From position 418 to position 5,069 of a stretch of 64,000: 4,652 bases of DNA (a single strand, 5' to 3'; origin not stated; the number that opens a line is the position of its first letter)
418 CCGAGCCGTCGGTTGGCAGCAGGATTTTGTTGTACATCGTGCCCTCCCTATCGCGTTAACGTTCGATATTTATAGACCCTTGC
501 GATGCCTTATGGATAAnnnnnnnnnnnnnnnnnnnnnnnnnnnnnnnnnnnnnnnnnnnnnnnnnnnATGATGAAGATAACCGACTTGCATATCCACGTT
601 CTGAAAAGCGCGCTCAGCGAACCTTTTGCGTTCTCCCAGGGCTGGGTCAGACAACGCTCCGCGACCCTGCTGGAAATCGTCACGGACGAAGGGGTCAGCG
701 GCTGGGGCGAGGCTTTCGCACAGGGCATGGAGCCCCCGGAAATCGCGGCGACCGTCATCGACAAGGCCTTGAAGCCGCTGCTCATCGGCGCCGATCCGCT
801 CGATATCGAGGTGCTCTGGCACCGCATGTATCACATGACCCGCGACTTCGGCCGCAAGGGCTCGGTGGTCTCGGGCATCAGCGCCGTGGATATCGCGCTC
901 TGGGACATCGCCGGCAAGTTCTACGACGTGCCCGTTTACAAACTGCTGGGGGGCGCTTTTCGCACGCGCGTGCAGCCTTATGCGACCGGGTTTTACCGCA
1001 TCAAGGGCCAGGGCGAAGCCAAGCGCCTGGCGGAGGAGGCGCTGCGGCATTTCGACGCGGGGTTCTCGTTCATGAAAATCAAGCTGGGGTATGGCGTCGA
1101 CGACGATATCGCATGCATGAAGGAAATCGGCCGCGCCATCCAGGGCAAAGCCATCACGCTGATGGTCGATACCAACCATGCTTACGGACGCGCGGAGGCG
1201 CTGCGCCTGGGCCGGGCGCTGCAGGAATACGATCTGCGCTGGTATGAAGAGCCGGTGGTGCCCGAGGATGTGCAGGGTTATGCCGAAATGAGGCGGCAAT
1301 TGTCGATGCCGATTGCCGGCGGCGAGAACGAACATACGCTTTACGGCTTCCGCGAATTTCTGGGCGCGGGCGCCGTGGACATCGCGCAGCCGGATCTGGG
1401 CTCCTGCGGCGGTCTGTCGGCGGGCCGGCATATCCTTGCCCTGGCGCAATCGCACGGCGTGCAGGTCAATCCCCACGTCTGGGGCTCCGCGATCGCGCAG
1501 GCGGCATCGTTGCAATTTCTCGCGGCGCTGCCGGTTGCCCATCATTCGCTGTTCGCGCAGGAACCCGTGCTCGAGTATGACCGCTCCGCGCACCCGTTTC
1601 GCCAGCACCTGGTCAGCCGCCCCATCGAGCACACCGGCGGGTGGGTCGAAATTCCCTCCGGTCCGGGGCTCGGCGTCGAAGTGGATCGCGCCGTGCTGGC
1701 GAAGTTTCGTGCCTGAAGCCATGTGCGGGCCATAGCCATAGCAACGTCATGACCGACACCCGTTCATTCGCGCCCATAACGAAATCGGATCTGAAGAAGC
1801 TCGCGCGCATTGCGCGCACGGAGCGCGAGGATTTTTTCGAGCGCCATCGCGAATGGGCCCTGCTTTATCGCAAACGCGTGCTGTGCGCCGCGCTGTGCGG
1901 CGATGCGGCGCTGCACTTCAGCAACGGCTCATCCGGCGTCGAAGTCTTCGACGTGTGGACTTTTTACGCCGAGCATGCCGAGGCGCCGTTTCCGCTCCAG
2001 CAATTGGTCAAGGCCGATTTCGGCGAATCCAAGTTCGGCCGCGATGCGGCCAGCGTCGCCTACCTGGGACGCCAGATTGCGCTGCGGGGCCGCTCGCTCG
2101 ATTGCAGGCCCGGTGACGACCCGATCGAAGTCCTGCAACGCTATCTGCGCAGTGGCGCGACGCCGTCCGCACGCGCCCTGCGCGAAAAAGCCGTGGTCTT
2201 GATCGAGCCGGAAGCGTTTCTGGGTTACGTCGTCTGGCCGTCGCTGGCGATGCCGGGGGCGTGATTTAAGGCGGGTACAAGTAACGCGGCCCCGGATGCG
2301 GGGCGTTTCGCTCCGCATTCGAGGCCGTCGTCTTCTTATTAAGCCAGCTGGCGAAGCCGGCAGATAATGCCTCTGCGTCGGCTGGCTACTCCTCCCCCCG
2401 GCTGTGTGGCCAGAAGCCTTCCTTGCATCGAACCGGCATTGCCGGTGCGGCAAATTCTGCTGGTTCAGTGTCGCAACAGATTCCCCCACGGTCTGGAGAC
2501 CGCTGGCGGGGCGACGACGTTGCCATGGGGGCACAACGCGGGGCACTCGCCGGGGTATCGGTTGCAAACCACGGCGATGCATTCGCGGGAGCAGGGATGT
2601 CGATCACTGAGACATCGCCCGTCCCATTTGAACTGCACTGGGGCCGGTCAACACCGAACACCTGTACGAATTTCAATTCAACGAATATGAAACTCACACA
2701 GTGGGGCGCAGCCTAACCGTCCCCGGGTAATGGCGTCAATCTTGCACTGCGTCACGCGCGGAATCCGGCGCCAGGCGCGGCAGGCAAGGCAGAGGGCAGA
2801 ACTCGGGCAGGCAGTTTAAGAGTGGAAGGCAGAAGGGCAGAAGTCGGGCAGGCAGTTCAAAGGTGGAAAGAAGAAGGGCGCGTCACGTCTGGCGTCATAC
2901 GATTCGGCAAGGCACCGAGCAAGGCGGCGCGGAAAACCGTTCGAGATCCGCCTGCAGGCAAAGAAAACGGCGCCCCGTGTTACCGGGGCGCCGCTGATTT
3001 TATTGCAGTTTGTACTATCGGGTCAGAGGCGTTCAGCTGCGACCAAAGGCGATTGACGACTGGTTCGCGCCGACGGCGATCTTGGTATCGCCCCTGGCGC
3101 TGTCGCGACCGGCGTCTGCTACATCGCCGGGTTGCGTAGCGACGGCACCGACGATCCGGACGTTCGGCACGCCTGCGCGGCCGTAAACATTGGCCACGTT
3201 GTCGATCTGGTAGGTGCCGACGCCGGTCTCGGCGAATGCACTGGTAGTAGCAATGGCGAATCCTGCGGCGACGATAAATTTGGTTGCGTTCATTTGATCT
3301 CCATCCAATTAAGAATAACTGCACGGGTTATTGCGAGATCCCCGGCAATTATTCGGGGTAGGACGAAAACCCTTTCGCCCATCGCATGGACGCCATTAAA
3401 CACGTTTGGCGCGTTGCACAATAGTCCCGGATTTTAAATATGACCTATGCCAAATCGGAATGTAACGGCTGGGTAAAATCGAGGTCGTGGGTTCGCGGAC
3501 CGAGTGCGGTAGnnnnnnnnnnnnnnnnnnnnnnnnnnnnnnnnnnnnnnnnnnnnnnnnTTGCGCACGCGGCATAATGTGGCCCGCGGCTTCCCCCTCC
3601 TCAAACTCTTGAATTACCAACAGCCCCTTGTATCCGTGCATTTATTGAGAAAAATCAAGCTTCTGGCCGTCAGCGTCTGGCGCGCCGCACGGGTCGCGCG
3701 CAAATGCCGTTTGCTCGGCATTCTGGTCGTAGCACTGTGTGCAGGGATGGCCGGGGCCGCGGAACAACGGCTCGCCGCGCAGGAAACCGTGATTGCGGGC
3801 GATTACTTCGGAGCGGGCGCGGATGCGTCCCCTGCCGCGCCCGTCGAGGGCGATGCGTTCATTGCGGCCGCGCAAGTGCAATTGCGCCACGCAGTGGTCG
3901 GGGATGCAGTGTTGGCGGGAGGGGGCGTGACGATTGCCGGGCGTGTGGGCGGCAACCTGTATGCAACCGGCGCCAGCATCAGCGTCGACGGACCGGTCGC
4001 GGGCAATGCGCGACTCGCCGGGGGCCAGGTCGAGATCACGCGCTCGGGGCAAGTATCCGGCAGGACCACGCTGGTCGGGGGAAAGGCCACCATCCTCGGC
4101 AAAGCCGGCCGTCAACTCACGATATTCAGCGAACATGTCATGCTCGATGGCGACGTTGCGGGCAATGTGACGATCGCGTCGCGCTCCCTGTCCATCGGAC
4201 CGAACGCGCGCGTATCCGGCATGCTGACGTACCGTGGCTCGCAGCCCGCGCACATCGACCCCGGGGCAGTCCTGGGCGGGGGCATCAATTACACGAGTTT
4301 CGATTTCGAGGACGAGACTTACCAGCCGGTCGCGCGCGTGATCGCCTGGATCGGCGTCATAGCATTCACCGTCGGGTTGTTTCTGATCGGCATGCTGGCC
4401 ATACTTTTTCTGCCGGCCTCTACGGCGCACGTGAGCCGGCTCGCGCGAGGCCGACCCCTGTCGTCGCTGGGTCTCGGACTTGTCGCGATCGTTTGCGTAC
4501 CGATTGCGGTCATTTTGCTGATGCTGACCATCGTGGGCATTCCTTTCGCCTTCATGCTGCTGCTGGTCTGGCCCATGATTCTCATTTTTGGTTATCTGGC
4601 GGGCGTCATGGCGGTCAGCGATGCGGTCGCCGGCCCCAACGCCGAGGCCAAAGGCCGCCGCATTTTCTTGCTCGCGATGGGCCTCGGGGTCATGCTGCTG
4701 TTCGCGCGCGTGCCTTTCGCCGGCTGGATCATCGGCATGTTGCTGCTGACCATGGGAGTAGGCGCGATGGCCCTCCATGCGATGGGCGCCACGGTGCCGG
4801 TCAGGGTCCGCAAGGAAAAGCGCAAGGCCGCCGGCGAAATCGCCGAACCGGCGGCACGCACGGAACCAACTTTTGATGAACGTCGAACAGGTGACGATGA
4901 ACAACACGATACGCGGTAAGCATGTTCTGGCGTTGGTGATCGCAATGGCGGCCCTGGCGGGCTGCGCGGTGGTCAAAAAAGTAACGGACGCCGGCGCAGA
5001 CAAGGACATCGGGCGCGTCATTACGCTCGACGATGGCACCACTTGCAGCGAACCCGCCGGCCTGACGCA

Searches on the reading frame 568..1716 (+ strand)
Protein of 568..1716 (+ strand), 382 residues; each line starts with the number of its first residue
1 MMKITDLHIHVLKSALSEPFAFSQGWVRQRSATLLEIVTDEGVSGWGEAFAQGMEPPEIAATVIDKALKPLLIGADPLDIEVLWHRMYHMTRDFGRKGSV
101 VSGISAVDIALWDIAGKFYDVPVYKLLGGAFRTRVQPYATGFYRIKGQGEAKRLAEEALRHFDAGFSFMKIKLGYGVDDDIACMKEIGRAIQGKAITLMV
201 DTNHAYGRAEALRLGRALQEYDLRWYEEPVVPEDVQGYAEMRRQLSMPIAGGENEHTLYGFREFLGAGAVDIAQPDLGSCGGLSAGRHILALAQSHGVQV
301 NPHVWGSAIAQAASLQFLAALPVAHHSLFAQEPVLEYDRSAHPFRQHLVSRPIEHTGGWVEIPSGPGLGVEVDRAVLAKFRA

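Call 11: search_protein_families(library=pfam, proteins=[window:568-1716:+])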
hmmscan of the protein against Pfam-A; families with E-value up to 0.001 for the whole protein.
window:568-1716:+ (382 aa): 2 families
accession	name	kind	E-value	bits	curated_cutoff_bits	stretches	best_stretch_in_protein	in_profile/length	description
PF13378.12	MR_MLE_C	-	1.2e-61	208.7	29.4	1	154-375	2-218/219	Enolase C-terminal domain-like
PF02746.21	MR_MLE_N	-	3.3e-21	76.1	22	1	16-128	13-117/117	Mandelate racemase / muconate lactonizing enzyme, N-terminal domain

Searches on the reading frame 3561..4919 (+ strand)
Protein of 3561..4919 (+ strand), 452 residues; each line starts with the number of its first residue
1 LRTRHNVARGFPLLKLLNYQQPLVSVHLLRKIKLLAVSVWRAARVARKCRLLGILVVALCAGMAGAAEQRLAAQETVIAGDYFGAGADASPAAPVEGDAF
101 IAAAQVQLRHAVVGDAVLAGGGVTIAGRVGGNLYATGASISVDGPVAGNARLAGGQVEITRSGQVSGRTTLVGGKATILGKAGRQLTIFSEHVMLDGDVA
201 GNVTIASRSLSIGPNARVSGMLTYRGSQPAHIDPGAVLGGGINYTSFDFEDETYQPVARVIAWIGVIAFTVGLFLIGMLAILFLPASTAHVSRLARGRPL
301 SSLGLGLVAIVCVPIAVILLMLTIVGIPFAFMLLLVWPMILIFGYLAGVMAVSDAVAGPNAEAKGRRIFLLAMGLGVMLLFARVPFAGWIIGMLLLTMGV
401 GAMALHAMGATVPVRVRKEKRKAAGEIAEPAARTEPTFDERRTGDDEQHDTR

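Call 11: search_protein_families(library=pfam, proteins=[window:3561-4919:+])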
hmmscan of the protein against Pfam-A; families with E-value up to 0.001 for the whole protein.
window:3561-4919:+ (452 aa): 1 family
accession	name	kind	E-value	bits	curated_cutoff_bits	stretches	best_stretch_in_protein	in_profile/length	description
PF04519.19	Bactofilin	-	1.9e-06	28.5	27.9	0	185-240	44-95/98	Polymer-forming cytoskeletal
